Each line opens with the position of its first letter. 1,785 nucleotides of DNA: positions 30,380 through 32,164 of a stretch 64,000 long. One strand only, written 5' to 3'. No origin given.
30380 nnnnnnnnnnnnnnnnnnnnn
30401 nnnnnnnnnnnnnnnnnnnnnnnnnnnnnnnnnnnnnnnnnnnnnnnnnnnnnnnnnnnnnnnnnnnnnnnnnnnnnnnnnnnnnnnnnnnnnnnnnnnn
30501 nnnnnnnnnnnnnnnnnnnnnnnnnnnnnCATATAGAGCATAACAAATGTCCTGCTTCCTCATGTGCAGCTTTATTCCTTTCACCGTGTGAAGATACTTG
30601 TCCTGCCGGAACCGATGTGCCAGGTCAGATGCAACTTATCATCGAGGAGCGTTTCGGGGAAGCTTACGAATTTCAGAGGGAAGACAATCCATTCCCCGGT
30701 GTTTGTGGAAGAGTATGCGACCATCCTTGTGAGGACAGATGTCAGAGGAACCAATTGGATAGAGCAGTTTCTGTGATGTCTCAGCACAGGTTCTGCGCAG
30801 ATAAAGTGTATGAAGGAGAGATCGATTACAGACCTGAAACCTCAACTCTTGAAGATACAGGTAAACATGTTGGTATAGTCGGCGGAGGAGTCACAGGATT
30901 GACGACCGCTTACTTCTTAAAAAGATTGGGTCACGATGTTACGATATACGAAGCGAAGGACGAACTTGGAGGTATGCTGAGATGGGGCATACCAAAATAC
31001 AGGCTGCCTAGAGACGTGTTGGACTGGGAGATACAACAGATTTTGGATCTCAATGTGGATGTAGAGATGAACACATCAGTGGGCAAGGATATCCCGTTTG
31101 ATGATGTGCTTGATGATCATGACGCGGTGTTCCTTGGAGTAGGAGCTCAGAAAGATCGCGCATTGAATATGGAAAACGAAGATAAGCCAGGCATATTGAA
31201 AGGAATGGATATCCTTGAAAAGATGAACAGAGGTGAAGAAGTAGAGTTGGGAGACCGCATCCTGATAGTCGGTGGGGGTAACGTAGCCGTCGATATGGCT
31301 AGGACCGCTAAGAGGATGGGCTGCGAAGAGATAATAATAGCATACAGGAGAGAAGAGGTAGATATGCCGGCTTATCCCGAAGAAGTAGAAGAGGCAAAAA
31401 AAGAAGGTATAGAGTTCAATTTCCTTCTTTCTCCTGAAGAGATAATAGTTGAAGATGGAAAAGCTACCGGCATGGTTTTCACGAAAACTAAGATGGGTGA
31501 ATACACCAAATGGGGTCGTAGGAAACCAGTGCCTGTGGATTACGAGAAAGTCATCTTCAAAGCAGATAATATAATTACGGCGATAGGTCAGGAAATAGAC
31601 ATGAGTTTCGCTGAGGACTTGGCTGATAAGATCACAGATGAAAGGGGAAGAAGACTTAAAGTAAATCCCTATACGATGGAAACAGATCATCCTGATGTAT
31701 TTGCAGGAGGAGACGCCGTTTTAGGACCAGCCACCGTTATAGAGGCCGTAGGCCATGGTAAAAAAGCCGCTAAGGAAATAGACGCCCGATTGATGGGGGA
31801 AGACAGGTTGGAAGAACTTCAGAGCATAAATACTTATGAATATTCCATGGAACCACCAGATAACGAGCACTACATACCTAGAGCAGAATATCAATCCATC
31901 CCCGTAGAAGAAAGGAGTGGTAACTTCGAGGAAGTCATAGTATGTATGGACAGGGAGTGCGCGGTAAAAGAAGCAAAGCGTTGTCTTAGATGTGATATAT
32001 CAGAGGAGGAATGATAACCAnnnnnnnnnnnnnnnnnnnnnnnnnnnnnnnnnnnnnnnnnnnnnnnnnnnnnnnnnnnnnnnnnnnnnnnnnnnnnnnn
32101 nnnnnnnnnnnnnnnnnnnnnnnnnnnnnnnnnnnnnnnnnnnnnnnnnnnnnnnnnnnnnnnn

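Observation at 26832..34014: Five-gene operon for a hybrid NAD(H)/NADP(H)-linked hydrogenase complex (hybrid subunit, NuoE, NuoF::GltD fusion, HoxU-like, [NiFe] large subunit)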

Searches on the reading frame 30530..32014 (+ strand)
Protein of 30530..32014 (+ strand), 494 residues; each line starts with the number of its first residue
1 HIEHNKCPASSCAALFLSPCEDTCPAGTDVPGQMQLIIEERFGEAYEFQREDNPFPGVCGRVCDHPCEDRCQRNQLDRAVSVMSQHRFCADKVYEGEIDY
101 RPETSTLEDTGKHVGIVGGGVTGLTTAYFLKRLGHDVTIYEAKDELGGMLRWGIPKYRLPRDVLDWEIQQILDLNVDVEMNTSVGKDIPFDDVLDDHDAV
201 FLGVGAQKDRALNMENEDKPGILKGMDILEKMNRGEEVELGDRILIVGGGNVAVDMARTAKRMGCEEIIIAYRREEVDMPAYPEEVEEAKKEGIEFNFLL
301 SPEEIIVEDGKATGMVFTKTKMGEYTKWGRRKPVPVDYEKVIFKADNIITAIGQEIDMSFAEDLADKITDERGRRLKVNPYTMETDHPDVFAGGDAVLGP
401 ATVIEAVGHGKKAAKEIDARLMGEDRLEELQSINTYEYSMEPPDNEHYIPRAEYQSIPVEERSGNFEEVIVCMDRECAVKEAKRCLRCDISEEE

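Call 43: search_solved_structures(query=window:30530-32014:+, max_evalue=1e-20, show_alignments=5)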
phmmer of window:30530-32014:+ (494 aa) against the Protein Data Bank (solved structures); distinct sequences matched with E-value up to 1e-20: 12.
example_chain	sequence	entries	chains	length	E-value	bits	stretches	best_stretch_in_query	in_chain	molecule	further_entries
9n5u_A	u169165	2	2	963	4.6e-112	378.7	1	17-427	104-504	NfnA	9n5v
9bov_A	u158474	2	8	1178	3.5e-111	375.8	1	18-489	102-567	Molybdopterin oxidoreductase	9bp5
8oh5_C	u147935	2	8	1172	3.8e-100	339.4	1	18-489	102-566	Formate dehydrogenase-O, major subunit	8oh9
5jca_L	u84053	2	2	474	4e-75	256.8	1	18-421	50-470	NADH-dependent Ferredoxin:NADP Oxidoreductase (NfnI) subunit alpha | NADH-dependent Ferredoxin:NADP Oxidoreductase subunit alpha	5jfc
4ylf_B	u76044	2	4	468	3.9e-72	247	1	18-424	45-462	Dihydropyrimidine dehydrogenase subunit A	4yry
5vj7_A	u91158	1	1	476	1.1e-68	235.6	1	18-419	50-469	Oxidoreductase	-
2vdc_G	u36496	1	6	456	9.4e-55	189.7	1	9-419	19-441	GLUTAMATE SYNTHASE [NADPH] SMALL CHAIN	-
6s6s_G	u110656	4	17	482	1.4e-54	189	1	9-419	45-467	Glutamate synthase [NADPH] small chain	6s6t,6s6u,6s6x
7m31_A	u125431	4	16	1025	9.3e-43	150.1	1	11-417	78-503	Dihydropyrimidine dehydrogenase [NADP(+)]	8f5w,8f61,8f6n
1gt8_A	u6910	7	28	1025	9.3e-43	150.1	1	11-417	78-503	DIHYDROPYRIMIDINE DEHYDROGENASE | Dihydropyrimidine dehydrogenase [NADP(+)]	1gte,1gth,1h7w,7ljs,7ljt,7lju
1h7x_A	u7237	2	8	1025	9.3e-43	150.1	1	11-417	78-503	DIHYDROPYRIMIDINE DEHYDROGENASE | Dihydropyrimidine dehydrogenase [NADP(+)]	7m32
7mfm_I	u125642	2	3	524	6.8e-41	143.9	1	22-266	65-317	Glutamate synthase (NADPH) small chain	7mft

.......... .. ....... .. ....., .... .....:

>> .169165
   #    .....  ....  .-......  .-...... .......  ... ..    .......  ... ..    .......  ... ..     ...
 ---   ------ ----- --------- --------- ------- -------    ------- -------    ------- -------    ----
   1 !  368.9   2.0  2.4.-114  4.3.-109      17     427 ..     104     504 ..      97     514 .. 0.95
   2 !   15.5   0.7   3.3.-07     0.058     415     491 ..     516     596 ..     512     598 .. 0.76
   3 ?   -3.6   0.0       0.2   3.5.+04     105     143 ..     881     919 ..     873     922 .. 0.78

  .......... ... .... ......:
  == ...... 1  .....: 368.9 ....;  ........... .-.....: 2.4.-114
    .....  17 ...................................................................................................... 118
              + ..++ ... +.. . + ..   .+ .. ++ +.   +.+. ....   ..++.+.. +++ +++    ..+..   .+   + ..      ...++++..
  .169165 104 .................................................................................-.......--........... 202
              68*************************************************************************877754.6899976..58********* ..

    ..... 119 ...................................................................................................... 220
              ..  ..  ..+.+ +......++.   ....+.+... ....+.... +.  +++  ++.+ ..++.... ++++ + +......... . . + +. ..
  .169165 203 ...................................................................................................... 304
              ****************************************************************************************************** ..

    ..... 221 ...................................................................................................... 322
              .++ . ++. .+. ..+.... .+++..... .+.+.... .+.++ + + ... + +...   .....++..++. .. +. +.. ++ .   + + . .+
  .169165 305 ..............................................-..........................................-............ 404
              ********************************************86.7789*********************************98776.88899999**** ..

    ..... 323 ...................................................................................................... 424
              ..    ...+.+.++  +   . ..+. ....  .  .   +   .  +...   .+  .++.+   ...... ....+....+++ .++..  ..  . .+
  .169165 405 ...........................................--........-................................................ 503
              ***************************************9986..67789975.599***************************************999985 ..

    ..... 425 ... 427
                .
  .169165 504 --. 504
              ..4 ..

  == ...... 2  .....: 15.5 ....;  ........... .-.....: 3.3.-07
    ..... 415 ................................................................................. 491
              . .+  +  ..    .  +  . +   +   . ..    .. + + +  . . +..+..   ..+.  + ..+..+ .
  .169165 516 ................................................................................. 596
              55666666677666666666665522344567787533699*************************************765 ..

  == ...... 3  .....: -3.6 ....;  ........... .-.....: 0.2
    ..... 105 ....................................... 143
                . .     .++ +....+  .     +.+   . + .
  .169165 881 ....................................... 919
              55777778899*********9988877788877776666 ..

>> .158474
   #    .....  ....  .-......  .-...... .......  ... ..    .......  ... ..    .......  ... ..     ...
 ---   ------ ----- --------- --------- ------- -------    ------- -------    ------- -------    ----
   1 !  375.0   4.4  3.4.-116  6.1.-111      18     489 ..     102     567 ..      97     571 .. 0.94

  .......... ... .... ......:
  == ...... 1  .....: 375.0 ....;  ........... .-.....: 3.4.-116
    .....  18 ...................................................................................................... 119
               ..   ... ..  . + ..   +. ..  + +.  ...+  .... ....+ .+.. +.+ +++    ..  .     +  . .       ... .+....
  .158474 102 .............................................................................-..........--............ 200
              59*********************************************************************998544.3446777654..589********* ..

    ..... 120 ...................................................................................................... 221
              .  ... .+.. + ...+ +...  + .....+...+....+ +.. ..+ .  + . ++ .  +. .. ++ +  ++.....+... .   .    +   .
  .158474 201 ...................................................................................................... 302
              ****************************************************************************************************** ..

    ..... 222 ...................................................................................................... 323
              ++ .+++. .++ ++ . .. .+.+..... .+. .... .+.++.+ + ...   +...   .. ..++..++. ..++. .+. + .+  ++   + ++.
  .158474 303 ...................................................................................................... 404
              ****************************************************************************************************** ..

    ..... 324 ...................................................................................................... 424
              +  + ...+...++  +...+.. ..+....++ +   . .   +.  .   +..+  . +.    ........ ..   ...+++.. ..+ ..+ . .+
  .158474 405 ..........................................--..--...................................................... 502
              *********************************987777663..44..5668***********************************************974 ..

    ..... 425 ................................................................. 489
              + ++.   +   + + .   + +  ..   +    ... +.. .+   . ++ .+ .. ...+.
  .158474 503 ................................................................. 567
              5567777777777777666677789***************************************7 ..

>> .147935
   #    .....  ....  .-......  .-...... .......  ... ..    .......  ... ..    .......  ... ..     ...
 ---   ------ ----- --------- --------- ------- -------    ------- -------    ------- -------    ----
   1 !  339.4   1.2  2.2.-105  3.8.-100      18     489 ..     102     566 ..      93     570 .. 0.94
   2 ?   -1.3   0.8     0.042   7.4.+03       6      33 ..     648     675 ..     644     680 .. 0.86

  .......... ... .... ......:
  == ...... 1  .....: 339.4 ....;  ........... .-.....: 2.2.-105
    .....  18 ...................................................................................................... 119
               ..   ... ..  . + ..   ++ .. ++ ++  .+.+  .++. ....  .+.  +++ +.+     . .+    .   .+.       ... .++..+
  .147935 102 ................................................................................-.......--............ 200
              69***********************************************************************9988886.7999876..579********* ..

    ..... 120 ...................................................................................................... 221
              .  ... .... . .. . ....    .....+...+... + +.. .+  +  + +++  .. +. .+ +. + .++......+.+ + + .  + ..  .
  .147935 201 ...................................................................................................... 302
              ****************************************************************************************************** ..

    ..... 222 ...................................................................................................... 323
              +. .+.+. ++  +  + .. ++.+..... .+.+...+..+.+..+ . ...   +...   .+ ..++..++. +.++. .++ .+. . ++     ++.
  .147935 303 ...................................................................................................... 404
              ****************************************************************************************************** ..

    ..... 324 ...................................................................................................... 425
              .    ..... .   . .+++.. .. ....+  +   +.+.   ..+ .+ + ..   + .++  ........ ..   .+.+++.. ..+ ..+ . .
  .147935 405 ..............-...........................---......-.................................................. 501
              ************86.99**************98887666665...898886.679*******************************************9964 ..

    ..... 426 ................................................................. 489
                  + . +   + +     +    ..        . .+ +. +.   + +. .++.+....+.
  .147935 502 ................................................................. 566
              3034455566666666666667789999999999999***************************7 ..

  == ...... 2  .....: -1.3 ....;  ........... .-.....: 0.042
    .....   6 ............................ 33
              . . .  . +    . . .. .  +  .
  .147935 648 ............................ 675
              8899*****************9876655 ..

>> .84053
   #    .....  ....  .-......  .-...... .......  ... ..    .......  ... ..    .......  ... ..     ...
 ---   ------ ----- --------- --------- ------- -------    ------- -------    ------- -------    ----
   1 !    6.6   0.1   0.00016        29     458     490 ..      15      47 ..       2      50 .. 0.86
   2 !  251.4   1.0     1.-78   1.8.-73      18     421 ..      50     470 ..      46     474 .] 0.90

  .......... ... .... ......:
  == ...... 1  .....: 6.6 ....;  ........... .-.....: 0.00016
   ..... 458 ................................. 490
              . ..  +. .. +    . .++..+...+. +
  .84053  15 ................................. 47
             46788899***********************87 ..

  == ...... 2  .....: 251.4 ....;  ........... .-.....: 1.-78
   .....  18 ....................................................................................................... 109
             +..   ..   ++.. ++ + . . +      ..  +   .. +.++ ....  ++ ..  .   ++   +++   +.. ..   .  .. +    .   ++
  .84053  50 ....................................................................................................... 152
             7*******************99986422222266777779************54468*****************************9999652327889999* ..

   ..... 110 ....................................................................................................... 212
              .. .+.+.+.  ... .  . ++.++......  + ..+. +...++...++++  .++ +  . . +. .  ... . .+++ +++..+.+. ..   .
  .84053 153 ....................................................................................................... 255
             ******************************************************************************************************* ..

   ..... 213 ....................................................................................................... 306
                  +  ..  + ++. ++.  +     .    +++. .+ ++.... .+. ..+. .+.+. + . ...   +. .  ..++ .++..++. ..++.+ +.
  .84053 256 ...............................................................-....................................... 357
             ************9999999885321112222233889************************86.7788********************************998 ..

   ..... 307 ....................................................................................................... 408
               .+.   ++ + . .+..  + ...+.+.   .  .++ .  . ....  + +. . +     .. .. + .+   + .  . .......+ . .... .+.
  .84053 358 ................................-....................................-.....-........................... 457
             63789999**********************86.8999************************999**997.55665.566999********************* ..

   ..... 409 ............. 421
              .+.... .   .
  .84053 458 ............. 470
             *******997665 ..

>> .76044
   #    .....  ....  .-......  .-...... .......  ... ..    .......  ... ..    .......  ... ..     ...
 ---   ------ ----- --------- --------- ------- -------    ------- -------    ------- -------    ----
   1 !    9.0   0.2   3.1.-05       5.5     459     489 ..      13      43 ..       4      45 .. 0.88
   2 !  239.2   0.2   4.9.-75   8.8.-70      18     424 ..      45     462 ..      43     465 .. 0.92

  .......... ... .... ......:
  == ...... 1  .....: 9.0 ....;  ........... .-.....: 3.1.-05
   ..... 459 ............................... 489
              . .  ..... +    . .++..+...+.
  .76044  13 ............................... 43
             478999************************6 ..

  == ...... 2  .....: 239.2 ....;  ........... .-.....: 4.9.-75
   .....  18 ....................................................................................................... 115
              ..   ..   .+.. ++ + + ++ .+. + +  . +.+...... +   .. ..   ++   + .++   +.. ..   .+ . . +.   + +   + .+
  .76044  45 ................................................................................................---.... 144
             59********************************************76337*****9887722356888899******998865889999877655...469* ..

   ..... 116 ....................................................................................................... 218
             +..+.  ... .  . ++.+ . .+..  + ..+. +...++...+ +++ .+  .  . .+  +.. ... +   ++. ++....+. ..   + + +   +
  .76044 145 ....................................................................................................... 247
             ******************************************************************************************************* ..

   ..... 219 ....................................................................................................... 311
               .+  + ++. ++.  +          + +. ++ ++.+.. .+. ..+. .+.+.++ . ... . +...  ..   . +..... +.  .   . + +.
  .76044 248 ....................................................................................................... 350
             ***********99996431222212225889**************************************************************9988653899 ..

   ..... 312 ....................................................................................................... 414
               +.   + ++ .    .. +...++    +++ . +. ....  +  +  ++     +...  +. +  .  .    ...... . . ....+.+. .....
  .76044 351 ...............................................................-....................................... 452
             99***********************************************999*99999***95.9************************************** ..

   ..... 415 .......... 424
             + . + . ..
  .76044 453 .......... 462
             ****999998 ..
